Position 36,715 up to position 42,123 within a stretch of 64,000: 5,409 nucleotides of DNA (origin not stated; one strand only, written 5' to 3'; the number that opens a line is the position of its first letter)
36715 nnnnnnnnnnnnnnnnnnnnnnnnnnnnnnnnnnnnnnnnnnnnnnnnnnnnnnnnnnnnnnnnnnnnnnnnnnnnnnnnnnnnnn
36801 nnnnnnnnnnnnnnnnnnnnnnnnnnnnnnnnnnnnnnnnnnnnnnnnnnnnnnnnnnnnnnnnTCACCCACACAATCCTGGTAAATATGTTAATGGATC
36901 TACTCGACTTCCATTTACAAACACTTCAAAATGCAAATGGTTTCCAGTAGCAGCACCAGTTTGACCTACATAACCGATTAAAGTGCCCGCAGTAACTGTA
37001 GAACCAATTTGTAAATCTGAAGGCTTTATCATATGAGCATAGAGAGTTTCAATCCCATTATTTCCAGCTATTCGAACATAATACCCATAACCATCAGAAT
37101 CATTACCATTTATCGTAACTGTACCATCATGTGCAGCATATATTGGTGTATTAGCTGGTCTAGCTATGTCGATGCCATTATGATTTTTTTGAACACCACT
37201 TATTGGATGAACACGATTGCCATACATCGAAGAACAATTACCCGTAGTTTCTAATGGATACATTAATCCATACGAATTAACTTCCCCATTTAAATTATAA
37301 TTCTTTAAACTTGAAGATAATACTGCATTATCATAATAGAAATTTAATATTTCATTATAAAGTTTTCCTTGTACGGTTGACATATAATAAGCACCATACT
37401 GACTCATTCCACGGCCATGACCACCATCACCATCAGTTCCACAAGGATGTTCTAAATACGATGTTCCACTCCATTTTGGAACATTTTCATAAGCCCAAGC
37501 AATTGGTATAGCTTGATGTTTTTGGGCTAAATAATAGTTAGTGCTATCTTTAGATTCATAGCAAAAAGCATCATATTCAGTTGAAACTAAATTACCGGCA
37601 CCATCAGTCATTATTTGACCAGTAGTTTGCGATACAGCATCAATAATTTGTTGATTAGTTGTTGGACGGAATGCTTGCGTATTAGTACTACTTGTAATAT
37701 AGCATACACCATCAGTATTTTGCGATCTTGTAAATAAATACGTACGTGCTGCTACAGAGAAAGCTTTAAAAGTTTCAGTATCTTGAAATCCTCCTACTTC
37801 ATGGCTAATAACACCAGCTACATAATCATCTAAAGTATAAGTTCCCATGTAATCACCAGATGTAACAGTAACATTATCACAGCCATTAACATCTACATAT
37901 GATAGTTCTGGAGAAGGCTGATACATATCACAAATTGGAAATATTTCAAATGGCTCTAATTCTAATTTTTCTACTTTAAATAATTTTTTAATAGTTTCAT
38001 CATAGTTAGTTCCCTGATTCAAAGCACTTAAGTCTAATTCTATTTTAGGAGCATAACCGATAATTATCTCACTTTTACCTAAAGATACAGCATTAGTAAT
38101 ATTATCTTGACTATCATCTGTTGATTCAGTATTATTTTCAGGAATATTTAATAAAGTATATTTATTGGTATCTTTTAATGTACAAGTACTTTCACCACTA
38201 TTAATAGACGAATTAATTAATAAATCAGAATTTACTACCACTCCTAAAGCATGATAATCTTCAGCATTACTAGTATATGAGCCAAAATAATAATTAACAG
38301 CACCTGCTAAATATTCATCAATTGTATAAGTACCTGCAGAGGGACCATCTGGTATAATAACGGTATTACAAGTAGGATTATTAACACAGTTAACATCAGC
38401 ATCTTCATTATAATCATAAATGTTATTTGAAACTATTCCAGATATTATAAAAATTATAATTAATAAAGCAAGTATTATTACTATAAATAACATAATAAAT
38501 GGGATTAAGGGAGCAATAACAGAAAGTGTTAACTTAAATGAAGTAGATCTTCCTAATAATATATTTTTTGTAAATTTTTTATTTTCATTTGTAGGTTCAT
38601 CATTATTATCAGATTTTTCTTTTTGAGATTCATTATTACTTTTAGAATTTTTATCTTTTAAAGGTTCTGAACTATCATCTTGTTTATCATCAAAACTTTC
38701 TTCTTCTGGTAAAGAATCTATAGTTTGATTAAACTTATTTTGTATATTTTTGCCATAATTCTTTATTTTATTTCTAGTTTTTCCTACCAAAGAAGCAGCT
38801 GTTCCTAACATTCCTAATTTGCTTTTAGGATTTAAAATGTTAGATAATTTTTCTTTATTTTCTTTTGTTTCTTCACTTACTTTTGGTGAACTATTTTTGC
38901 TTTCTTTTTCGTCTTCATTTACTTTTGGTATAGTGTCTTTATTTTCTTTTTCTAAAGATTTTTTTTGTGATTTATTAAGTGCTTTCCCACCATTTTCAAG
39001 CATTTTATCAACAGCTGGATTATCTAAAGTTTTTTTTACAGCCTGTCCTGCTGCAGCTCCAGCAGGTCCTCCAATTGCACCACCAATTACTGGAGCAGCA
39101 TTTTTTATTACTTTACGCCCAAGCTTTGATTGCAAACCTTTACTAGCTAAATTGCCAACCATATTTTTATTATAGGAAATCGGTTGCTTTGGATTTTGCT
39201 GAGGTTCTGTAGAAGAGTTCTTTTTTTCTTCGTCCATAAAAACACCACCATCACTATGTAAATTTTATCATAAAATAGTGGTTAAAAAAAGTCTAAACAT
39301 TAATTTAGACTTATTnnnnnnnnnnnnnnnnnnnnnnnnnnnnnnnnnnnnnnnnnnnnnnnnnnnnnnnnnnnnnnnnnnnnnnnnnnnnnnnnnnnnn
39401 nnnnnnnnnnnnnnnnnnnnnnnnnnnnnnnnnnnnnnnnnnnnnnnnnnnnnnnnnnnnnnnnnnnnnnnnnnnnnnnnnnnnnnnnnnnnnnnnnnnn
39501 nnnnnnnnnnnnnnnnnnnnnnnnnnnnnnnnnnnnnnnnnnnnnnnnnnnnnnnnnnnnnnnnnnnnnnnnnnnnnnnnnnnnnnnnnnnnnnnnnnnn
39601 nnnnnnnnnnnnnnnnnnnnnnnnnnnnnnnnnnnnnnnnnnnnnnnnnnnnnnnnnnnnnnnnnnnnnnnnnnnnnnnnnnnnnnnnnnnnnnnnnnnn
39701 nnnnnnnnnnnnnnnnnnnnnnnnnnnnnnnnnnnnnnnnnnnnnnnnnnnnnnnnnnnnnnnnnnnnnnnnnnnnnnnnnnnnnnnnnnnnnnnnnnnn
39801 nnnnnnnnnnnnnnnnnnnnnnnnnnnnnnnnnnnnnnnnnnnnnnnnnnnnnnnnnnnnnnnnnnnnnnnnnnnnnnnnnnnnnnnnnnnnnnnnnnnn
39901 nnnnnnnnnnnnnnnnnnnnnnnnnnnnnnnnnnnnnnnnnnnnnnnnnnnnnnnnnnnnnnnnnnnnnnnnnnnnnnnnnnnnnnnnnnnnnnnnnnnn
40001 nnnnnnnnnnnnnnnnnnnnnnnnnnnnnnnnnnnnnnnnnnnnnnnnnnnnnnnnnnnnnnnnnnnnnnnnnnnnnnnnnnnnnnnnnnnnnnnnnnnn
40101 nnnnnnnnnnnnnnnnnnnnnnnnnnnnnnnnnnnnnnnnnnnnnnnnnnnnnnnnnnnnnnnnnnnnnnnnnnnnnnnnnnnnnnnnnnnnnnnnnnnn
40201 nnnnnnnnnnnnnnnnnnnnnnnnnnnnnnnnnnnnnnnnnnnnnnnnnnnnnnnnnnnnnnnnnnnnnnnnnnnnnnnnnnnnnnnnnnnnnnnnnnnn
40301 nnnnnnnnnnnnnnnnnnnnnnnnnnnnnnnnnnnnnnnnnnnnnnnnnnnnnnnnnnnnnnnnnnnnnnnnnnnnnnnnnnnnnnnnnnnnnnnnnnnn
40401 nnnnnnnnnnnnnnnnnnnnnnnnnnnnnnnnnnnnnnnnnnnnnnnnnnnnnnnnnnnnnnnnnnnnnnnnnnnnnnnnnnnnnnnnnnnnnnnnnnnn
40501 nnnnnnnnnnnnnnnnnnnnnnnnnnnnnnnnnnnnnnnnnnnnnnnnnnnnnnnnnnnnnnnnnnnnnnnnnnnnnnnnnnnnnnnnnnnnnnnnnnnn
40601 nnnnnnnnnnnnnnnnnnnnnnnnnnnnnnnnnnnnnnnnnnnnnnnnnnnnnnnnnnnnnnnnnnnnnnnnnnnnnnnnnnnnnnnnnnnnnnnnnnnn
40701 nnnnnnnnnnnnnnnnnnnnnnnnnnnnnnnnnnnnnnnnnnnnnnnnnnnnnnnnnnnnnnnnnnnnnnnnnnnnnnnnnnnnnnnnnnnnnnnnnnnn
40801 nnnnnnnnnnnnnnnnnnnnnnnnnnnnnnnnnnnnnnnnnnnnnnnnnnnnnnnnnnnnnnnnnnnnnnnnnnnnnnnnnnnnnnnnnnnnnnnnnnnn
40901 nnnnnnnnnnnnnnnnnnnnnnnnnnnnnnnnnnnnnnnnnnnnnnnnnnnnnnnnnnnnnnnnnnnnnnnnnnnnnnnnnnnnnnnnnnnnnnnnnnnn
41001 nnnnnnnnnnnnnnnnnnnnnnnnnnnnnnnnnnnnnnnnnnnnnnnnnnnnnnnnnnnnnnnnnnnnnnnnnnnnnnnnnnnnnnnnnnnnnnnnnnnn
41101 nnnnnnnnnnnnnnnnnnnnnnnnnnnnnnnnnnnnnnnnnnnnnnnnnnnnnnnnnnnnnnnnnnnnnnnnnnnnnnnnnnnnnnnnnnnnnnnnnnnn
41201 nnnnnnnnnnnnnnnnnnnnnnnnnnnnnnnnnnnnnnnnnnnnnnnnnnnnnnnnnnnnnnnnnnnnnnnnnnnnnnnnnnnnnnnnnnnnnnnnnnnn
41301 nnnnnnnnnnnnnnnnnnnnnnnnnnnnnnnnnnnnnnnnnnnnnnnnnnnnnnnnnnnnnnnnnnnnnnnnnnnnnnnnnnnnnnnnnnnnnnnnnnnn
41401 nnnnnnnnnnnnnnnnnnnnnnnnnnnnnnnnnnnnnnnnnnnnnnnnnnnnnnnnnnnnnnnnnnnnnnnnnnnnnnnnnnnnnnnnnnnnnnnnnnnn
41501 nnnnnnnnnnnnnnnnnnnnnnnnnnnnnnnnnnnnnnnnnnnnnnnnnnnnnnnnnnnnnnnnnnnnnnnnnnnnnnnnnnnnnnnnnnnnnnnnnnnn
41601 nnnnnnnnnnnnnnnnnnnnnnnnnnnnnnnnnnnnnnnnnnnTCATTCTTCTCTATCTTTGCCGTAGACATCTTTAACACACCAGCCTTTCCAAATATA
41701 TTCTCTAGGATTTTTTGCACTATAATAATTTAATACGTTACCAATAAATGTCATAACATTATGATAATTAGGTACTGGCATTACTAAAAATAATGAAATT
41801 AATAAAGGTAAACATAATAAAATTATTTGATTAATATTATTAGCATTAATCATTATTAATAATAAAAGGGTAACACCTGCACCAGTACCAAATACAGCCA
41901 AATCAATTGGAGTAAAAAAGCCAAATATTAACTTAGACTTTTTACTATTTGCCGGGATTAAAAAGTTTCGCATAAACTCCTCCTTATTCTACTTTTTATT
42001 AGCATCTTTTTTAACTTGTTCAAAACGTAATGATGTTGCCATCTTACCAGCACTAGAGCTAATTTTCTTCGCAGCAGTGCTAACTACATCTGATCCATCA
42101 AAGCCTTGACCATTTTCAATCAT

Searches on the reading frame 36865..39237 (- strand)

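Call 8: search_protein_families(library=pfam, proteins=[window:36865-39237:-], max_evalue=0.01)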
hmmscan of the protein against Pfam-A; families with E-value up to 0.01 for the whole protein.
window:36865-39237:- (790 aa): 3 families
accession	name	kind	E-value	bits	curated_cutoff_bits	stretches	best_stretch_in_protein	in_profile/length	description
PF01551.29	Peptidase_M23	-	8.2e-29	100.1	28.7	1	685-781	2-96/96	Peptidase family M23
PF08486.15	SpoIID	-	1.3e-14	55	23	1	466-544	10-96/97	Stage II sporulation protein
PF02009.21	RIFIN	-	0.00022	21.7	32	1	35-264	100-305/327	Rifin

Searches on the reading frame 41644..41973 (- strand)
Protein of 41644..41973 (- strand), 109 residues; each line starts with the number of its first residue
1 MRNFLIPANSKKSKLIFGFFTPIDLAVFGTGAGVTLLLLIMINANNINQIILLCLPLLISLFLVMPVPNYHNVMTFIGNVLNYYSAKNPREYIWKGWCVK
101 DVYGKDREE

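Call 8: search_protein_families(library=pfam, proteins=[window:41644-41973:-], max_evalue=0.01)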
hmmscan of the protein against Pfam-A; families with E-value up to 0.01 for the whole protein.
window:41644-41973:- (109 aa): 1 family
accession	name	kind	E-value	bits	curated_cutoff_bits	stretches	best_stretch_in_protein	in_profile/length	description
PF12648.12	TcpE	-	0.00072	20.4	29.9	1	18-86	19-90/100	TcpE family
